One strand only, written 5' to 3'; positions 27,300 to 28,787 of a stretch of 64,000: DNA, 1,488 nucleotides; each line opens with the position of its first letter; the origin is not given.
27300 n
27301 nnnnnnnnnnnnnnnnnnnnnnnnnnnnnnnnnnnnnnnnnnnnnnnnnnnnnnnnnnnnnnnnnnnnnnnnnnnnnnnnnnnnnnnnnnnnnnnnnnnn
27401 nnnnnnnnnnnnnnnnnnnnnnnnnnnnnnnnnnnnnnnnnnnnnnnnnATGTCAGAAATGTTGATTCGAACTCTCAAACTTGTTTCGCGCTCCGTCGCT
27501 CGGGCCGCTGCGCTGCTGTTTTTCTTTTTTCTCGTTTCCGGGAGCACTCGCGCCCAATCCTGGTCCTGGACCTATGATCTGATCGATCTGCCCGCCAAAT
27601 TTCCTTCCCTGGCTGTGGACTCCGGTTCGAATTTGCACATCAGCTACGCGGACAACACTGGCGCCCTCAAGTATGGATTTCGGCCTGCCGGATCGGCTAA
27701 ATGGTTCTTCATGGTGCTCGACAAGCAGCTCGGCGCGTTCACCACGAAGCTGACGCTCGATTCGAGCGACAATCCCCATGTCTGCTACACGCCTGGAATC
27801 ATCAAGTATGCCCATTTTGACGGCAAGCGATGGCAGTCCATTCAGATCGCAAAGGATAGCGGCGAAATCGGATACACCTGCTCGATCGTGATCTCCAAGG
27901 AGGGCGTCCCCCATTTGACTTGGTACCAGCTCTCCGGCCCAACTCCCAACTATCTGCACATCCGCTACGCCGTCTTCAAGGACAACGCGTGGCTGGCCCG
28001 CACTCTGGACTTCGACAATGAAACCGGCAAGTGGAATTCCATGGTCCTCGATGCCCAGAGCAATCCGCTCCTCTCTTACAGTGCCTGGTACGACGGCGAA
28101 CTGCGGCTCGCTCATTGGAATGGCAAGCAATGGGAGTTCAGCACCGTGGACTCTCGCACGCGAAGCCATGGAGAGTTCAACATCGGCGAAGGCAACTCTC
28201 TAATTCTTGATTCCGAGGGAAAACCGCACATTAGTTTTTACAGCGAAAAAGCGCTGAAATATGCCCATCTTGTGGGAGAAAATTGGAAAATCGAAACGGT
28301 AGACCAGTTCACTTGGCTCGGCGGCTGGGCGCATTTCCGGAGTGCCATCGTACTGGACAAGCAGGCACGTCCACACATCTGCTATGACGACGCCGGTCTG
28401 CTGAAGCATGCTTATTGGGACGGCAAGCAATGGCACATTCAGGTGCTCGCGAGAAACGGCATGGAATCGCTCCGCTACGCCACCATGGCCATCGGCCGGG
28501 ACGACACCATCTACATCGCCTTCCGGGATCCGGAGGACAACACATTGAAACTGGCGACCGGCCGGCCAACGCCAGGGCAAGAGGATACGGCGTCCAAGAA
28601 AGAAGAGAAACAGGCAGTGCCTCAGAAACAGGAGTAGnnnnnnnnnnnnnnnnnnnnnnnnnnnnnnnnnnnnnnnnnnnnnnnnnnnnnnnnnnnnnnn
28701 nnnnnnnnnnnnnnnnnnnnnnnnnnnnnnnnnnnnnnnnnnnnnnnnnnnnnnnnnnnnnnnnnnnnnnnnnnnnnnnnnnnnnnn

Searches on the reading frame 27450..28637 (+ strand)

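Call 4: search_protein_families(library=pfam, proteins=[window:27450-28637:+], max_evalue=0.01)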
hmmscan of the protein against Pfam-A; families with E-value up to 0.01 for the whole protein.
window:27450-28637:+ (395 aa): 1 family
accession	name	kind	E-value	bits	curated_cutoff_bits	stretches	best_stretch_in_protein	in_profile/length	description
PF19565.4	DUF6087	-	0.0067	17.1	27.1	0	306-340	34-66/99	Family of unknown function (DUF6087)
